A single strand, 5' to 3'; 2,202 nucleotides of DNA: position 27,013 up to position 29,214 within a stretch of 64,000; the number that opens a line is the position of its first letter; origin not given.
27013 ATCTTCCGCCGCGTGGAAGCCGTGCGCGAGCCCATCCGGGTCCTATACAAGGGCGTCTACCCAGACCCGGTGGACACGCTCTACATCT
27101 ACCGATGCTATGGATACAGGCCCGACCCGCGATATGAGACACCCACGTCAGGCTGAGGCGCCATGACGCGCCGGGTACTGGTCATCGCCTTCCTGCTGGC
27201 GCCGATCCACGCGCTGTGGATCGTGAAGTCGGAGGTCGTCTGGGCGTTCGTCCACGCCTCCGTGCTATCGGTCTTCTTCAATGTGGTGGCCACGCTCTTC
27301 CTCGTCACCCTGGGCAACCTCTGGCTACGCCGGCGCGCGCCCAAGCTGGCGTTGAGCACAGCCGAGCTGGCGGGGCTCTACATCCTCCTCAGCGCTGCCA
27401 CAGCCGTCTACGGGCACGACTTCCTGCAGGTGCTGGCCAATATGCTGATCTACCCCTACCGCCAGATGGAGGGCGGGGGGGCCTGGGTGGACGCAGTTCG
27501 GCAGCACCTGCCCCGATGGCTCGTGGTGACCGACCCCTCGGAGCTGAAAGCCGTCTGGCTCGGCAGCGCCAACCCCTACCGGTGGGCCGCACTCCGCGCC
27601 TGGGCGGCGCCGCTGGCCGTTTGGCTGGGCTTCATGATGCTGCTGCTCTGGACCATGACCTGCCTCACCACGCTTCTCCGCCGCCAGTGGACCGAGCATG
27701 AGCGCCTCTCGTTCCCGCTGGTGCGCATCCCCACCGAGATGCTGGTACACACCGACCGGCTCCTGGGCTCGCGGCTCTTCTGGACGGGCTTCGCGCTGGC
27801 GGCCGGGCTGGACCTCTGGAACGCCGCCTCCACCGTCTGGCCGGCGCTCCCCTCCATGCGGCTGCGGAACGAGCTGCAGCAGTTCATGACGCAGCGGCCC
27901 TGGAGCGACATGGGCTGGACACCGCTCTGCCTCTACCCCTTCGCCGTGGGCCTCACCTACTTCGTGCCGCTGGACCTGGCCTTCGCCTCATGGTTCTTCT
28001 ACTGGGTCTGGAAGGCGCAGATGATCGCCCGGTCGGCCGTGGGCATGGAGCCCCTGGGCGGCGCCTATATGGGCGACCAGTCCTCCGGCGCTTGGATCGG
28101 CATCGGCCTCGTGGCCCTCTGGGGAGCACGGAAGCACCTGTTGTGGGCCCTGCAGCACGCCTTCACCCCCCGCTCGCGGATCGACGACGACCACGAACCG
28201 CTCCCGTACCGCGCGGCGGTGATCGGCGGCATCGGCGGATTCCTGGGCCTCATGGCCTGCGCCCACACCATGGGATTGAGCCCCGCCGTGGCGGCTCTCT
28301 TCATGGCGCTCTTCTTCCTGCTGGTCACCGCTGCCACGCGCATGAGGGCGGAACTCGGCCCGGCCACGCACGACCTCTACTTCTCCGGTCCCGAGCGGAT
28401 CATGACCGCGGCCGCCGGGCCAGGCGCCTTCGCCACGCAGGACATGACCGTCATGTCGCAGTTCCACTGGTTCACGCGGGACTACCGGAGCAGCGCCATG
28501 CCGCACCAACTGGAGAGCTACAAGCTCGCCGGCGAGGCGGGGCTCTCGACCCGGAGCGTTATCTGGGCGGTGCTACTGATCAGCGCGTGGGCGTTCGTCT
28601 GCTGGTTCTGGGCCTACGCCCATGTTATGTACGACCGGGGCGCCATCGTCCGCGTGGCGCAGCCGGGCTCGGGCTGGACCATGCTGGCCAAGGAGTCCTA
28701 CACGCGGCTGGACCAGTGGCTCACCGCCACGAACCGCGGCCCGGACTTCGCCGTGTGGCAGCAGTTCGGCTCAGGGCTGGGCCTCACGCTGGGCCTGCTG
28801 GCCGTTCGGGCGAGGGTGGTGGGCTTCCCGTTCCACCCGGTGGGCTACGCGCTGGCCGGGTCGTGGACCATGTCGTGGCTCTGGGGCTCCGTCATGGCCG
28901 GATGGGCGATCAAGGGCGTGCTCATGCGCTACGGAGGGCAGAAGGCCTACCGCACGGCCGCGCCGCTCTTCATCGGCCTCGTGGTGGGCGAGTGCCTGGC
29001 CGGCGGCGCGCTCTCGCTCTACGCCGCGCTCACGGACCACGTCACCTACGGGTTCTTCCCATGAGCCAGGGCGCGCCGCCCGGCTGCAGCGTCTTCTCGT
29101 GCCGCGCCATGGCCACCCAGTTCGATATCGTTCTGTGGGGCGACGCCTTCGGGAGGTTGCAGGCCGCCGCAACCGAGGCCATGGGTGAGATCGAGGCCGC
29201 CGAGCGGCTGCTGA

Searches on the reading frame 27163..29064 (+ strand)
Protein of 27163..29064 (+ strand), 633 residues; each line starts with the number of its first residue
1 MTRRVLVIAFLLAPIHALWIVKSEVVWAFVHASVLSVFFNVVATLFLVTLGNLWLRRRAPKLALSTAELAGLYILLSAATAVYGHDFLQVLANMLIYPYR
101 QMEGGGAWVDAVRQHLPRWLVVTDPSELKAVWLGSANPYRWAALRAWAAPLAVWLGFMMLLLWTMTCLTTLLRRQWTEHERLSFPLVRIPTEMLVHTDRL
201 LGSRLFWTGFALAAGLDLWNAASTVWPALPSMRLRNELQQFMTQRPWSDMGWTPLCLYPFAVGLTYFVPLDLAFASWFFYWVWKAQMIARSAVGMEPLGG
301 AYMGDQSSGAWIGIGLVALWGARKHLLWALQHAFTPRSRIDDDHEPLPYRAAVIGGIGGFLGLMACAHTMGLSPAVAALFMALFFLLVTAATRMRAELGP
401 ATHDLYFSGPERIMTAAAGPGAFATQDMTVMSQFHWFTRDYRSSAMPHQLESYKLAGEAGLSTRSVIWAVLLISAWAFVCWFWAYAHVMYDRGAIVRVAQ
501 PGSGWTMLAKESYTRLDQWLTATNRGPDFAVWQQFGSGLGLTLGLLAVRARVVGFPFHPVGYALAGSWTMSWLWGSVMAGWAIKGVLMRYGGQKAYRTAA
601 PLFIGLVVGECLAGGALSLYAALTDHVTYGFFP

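Call 8: search_protein_families(library=pfam, proteins=[window:27163-29064:+], max_evalue=0.01)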
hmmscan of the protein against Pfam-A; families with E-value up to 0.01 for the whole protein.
window:27163-29064:+ (633 aa): 2 families
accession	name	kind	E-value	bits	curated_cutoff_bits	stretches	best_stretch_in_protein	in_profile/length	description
PF20581.3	DUF6785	-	4.2e-138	461.4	25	1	3-493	2-498/498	Family of unknown function (DUF6785)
PF20580.3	DUF6784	-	2.2e-27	95.6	26.4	1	535-630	4-99/101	Domain of unknown function (DUF6784)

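Call 9: search_protein_families(library=ncbifam, proteins=[window:27163-29064:+], max_evalue=0.01)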
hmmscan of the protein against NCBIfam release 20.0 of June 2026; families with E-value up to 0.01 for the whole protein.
window:27163-29064:+ (633 aa): 0 families

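Call 14: find_homologous_proteins(query=window:27163-29061:+, max_evalue=0.00001)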
Query window:27163-29061:+ (633 aa): 198 proteins with E <= 0.00001 among 8000 candidates; the best 120 are listed.
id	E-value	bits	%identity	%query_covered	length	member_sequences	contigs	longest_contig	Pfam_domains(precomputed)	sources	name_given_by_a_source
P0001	0.0e+0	1386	95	100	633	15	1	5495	PF20580.4,PF20581.4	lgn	-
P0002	4.1e-277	939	65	100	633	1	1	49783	PF20580.4,PF20581.4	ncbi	-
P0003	1.3e-272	925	64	100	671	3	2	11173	PF20580.4,PF20581.4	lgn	-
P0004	3.1e-270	917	64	100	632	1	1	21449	PF20580.4,PF20581.4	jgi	jgi:hypothetical protein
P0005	9.1e-264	895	63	100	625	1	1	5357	PF20580.4,PF20581.4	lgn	-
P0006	1.8e-261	888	62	100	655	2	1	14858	PF20580.4,PF20581.4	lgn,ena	-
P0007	2.4e-254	864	61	100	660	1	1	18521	PF20580.4,PF20581.4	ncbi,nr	ncbi:MAG: hypothetical protein IT210_15625 [Armatimonadetes bacterium]|nr:hypothetical protein [Arma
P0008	4.5e-180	619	45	100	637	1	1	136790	PF20580.4,PF20581.4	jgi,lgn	jgi:hypothetical protein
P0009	7.7e-180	618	44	100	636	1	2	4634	PF20580.4,PF20581.4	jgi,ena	-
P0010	1.5e-179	617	44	100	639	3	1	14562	PF20580.4,PF20581.4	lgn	-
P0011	7.9e-179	615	46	99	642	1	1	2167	PF20580.4,PF20581.4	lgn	-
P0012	9.5e-179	614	43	100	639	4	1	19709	PF20580.4,PF20581.4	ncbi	ncbi:MAG: DUF6785 family protein [bacterium]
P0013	1.1e-178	614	45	100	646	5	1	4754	PF20580.4,PF20581.4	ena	-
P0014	1.0e-175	604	43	100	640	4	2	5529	PF20580.4,PF20581.4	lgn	-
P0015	4.4e-175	602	43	100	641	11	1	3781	PF20580.4,PF20581.4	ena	-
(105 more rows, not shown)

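Call 16: find_related_loci(query=A1, collection=genome_contigs, flank=10000)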
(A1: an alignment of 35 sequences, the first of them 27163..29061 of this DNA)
Query A1 (633 aa) in genome_contigs; peptide patterns used: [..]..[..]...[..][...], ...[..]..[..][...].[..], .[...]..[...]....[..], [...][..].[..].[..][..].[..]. (x = any residue, [..] = any of these).
598 stretches matched a pattern (row limit reached: there are more); 587 encode a relative of the query (tblastn E <= 1e-3); the best 80 are kept; 80 distinct loci.
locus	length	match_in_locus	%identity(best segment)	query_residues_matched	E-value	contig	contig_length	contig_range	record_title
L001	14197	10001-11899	97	1-633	0e+0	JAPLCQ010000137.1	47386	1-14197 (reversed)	MAG: Armatimonadota bacterium isolate LacPavin_0920_WC57_MAG_69_10 LacPavin_0920_WC57_scaffold_130587, whole genome shot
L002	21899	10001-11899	65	1-633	0e+0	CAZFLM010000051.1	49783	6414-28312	MAG TPA_asm: uncultured Chthonomonadaceae bacterium isolate SRP220891_co1_476 genome assembly, contig: NODE_1294_length_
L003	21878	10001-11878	45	1-632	1e-167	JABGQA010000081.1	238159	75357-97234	MAG: Candidatus Poribacteria bacterium isolate co234_bin45 NODE_45_length_238159_cov_9.350658, whole genome shotgun sequ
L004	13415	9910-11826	39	1-633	6e-146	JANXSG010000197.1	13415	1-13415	MAG: Chthonomonadaceae bacterium isolate 336R_metabat_9 336R_k141_2519923, whole genome shotgun sequence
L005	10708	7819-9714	39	1-631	3e-141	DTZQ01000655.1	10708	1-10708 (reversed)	MAG TPA_asm: Armatimonadota bacterium isolate UWMA-0252 k99_751686, whole genome shotgun sequence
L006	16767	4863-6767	38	1-633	7e-137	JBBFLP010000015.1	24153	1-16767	MAG: Armatimonadota bacterium isolate Uz-U4-28 NODE_1699_length_24153_cov_8.406258, whole genome shotgun sequence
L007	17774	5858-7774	38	1-633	2e-135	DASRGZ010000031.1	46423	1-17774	MAG TPA_asm: Chthonomonadaceae bacterium isolate SMAG_U10071 k141_1498278, whole genome shotgun sequence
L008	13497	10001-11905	36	1-631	2e-135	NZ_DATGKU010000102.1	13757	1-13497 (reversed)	MAG: Chthonomonas sp. isolate SMAG_U9867 k141_134849, whole genome shotgun sequence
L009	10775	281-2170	36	1-633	1e-133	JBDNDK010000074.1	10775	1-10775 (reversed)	MAG: Armatimonadota bacterium isolate RM_bin9_OCT21 C74, whole genome shotgun sequence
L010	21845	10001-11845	39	1-615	1e-133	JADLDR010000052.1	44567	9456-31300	MAG: Armatimonadota bacterium isolate SJ283 c_000000231742, whole genome shotgun sequence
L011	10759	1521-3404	39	1-631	3e-133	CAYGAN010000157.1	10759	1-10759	MAG TPA_asm: uncultured Planctomycetales bacterium isolate ERP108616_co2_66 genome assembly, contig: NODE_11344_length_1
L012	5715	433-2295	42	4-632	1e-133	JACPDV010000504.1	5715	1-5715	MAG: Armatimonadetes bacterium isolate NC_groundwater_318_Ag_B-0.1um_71_9 GD18-4_B1_scaffold_1066817, whole genome shotg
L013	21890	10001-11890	36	1-631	3e-133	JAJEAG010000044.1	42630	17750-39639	MAG: Candidatus Poribacteria bacterium isolate jk18x7bins.36 k141_1133361, whole genome shotgun sequence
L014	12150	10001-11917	37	1-633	1e-132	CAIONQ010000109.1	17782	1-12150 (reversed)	MAG: uncultured Chthonomonas sp. isolate AM-2014-D2_bin-780 genome assembly, contig: bin-780:109/179, whole genome shotg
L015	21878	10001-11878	36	1-631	2e-132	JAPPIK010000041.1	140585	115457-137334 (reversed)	MAG: Candidatus Poribacteria bacterium isolate RHO2_bin_20 NODE_182_length_140585_cov_37.763346, whole genome shotgun se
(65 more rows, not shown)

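Call 47: predict_structure(alignment_id=A1)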
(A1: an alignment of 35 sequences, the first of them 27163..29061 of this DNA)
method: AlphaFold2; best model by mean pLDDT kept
length: 633 residues; sequences in the alignment: 35
mean_pLDDT: 88.1   pTM: 0.91
mean pLDDT of the five models: 88.1, 88.1, 87.7, 87.1, 86.3
residues with pLDDT >= 90: 360; 70-90: 226; 50-70: 40; < 50: 7
segments of 3 or more residues with pLDDT < 50: 498-502
pLDDT, mean of each block of 10 residues (from residue 1): 94 92 71 65 93 94 93 94 85 87 75 93 91 89 94 98 96 90 88 89 97 92 86 82 86 87 91 92 90 77 80 94 91 71 83 96 98 98 96 83 74 93 96 92 88 89 89 97 91 66 65 90 89 91 92 90 85 91 95 92 95 88 78 61
secondary structure, 60 per line:
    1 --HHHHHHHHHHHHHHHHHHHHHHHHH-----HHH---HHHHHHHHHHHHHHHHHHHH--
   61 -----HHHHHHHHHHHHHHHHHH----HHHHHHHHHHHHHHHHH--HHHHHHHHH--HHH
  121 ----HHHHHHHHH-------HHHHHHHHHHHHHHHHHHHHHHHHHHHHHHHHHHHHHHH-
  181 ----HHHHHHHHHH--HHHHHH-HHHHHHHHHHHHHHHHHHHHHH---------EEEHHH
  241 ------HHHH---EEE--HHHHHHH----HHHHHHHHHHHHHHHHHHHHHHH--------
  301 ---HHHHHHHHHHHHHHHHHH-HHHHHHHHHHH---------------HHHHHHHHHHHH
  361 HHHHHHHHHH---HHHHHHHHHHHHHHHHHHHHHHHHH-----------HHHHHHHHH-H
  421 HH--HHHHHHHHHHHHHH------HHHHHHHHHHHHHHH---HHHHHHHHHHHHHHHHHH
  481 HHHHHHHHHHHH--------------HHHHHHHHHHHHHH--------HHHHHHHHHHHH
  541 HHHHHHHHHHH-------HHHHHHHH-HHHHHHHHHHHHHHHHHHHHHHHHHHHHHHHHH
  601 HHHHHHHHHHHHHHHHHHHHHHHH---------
elements in order: H3-27 H39-58 H66-83 H88-104 H107-115 H125-133 H141-179 H185-194 H197-202 H204-225 E235-237 H247-250 E254-256 H259-265 H270-292 H304-321 H323-333 H349-370 H374-398 H410-418 H425-438 H445-459 H463-492 H507-520 H529-551 H559-566 H568-624

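Call 51: fold_search(model_id=the predicted structure, library=pdb)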
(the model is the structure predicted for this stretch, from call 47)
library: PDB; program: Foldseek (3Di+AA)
matches with E <= 10: 386; with E <= 0.001: 2
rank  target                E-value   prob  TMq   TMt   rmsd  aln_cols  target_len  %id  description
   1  7wsr_A                4.5e-08  1.00  0.68  0.71   6.3       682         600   12  Cryo-EM structure of the barley Yellow stripe 1 transporter (released 2022-11-30)
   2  7wst_A                1.2e-07  1.00  0.68  0.71   6.2       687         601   12  Cryo-EM structure of the barley Yellow stripe 1 transporter in complex with Fe(III)-DMA (released 2022-11-30)
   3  6aft_A                7.6e-03  0.33  0.13  0.11  27.6       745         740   12  Proton pyrophosphatase - E301Q (released 2019-04-10)
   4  6afw_A                8.9e-03  0.35  0.14  0.12  27.8       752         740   12  Proton pyrophosphatase-T228D mutant (released 2019-04-10)
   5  6afy_A                9.7e-03  0.23  0.11  0.10  27.4       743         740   12  Proton pyrophosphatase-E225S mutant (released 2019-04-10)
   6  5lzq_A                2.0e-02  0.15  0.11  0.10  29.4       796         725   10  Crystal structure of Thermotoga maritima sodium pumping membrane integral pyrophosphatase in complex with imidodiphosp (released 2016-12-14)
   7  9g8j_D                3.4e-02  0.14  0.11  0.10  29.9       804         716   10  Structure of K+-dependent Na+-PPase from Thermotoga maritima in complex with zoledronate (released 2025-06-04)
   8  4av3_B                6.1e-02  0.18  0.14  0.13  29.3       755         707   12  Crystal structure of Thermotoga Maritima sodium pumping membrane integral pyrophosphatase with metal ions in active si (released 2012-08-08)
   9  9g8k_B                8.5e-02  0.10  0.11  0.10  28.1       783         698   12  Structure of K+-dependent Na+-PPase from Thermotoga maritima in complex with Ca2+ and Etidronate (released 2025-06-04)
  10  5lzr_A                1.2e-01  0.10  0.12  0.11  29.7       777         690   11  Crystal structure of Thermotoga maritima sodium pumping membrane integral pyrophosphatase in complex with tungstate an (released 2016-12-14)
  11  8thi_A                1.3e-01  0.07  0.09  0.10  29.0       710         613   12  Cryo-EM structure of the Tripartite ATP-independent Periplasmic (TRAP) transporter SiaQM from Haemophilus influenzae ( (released 2023-11-22)
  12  8b23_A                1.4e-01  0.13  0.14  0.13  28.7       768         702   10  Time-resolved structure of K+-dependent Na+-PPase from Thermotoga maritima 600-seconds post reaction initiation with N (released 2024-01-17)
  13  4av3_A                1.5e-01  0.09  0.10  0.10  29.8       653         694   11  Crystal structure of Thermotoga Maritima sodium pumping membrane integral pyrophosphatase with metal ions in active si (released 2012-08-08)
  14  9i60_A                2.3e-01  0.08  0.10  0.12  25.9       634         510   13  Transient activated state of BetP (released 2026-02-18)
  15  3gi9_C                2.6e-01  0.10  0.11  0.14  24.5       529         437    9  Crystal Structure of ApcT Transporter Bound to 7F11 Monoclonal Fab Fragment (released 2009-08-18)
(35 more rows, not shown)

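Call 53: search_solved_structures(query=A1, max_evalue=10, show_alignments=1)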
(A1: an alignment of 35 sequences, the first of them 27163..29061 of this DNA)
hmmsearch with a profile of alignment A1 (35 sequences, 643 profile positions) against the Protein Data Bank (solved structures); distinct sequences matched with E-value up to 10: 0.

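Call 56: search_protein_families(library=pfam, alignment_id=A1, max_evalue=10)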
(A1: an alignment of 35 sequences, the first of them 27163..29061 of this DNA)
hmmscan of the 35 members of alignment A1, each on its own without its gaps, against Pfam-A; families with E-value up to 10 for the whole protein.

A. member 1, window:27163-29061:+ (633 aa): 2 families
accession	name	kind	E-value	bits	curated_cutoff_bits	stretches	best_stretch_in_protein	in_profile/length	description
PF20581.3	DUF6785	-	4.2e-138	461.4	25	1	3-493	2-498/498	Family of unknown function (DUF6785)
PF20580.3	DUF6784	-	2.2e-27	95.6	26.4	1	535-630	4-99/101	Domain of unknown function (DUF6784)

B. families by the number of members that match (of 35 scanned): 14 families
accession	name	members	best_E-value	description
PF20581.3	DUF6785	35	8.5e-180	Family of unknown function (DUF6785)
PF20580.3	DUF6784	35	1.6e-35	Domain of unknown function (DUF6784)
PF10272.14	Tmpp129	2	0.018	Putative transmembrane protein precursor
PF06643.16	DUF1158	1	0.026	Protein of unknown function (DUF1158)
PF10176.14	NEDD4_Bsd2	1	0.052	NEDD4/Bsd2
PF14012.11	DUF4229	1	0.13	Protein of unknown function (DUF4229)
PF10856.13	DUF2678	1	0.17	Protein of unknown function (DUF2678)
PF03408.20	Foamy_virus_ENV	1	0.5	Foamy virus envelope protein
PF03918.19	CcmH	1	0.83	Cytochrome C biogenesis protein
PF15686.10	LYRIC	1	1.2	Lysine-rich CEACAM1 co-isolated protein family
PF06961.18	DUF1294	1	3.2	Protein of unknown function (DUF1294)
PF14316.11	DUF4381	1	3.9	Domain of unknown function (DUF4381)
PF20563.3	DUF6773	1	6.2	Family of unknown function (DUF6773)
PF10785.14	NADH-u_ox-rdase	1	9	NADH-ubiquinone oxidoreductase complex I, 21 kDa subunit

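Call 73: find_encoding_contigs(protein=P0004, flank=7000, max_places=1)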
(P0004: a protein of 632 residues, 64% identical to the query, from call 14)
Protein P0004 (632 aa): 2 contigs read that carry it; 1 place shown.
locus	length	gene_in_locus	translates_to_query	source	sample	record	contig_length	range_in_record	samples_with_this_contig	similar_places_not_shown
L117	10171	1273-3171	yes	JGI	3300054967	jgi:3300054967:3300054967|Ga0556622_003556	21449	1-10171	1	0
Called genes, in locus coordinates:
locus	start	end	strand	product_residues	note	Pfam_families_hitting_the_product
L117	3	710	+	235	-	?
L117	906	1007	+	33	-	-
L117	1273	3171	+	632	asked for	PF20581:DUF6785, PF20580:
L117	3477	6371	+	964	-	PF13364:BetaGal_ABD2 (faint), PF02837:Glyco_hydro_2_N, PF22666:Glyco_hydro_2_N2 (weak), PF00703:Glyco_hydro_2, PF02836:Glyco_hydro_2_C, PF16355:DUF4982, PF18565:Glyco_hydro2_C5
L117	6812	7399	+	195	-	PF07452:CHRD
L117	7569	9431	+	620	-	PF00890:FAD_binding_2 (weak), PF01134:GIDA (weak), PF01266:DAO (weak), PF12831:FAD_oxidored, PF13450:NAD_binding_8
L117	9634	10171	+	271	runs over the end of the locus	-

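Call 74: find_encoding_contigs(protein=P0007, flank=7000, max_places=1)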
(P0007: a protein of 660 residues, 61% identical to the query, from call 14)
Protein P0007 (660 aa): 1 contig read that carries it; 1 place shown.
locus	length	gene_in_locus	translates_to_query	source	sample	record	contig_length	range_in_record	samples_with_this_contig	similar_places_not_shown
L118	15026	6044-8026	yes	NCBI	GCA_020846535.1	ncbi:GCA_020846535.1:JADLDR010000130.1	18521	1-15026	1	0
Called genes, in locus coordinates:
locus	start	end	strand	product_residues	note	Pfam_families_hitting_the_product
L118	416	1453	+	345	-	PF01408:GFO_IDH_MocA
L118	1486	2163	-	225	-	-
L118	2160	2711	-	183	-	PF01510:Amidase_2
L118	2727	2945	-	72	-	PF01510:Amidase_2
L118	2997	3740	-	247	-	PF05721:PhyH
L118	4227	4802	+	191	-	PF01625:PMSR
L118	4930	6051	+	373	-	PF01208:URO-D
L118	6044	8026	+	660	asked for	PF20581:DUF6785, PF20580:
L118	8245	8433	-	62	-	PF20581:DUF6785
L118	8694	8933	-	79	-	-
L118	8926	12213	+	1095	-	PF17132:Glyco_hydro_106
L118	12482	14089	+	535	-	-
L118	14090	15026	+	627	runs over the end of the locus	PF22848:ASD1_dom, PF06964:Alpha-L-AF_C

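Call 75: find_encoding_contigs(protein=P0006, flank=7000, max_places=1)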
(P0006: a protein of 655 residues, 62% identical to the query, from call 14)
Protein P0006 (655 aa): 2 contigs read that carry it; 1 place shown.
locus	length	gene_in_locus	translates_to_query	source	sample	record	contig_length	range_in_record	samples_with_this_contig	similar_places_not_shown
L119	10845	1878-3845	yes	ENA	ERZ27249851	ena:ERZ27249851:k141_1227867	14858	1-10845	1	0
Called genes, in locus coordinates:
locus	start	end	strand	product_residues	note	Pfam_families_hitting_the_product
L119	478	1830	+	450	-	PF01120:Alpha_L_fucos, PF14871:GHL6 (weak), PF00754:F5_F8_type_C (weak)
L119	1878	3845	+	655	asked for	PF20581:DUF6785, PF20580:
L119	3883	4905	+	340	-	PF01208:URO-D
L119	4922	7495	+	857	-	PF01074:Glyco_hydro_38N, PF16477:DUF5054 (faint)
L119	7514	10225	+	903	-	PF22422:MGH1-like_GH, PF03633:Glyco_hydro_65C (weak), PF13088:BNR_2, PF13859:BNR_3, PF02012:BNR (faint)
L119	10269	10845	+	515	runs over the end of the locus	PF14587:Glyco_hydr_30_2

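Call 79: search_protein_families(library=pfam, alignment_id=A3, max_evalue=0.00001)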
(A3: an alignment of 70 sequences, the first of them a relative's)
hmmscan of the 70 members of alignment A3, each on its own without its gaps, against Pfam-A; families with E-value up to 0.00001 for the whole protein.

A. member 1, L002:9342-9956:+ (205 aa): 0 families

B. families by the number of members that match (of 70 scanned): 89 families (the first 25 are shown)
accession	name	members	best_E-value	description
PF13517.12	FG-GAP_3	9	2.2e-56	FG-GAP-like repeat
PF07593.17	UnbV_ASPIC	9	3.7e-25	ASPIC and UnbV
PF00023.36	Ank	8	5.2e-30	Ankyrin repeat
PF12796.13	Ank_2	8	3.9e-29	Ankyrin repeats (3 copies)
PF13637.12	Ank_4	8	1.8e-28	Ankyrin repeats (many copies)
PF13857.12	Ank_5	8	7.1e-27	Ankyrin repeats (many copies)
PF13606.12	Ank_3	8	4e-14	Ankyrin repeat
PF01839.29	FG-GAP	8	1.7e-13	FG-GAP repeat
PF01255.24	Prenyltransf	6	6.6e-78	Putative undecaprenyl diphosphate synthase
PF05721.19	PhyH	6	6.1e-33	Phytanoyl-CoA dioxygenase (PhyH)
PF24521.3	Ank_KRIT1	4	3.7e-07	KRIT1 ankyrin-repeats domain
PF13860.13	FlgD_ig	3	2.7e-10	FlgD Ig-like domain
PF07676.18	PD40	2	9.8e-47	WD40-like Beta Propeller Repeat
PF13385.13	Laminin_G_3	2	3.1e-20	Concanavalin A-like lectin/glucanases superfamily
PF00930.27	DPPIV_N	2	4.3e-11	Dipeptidyl peptidase IV (DPP IV) N-terminal region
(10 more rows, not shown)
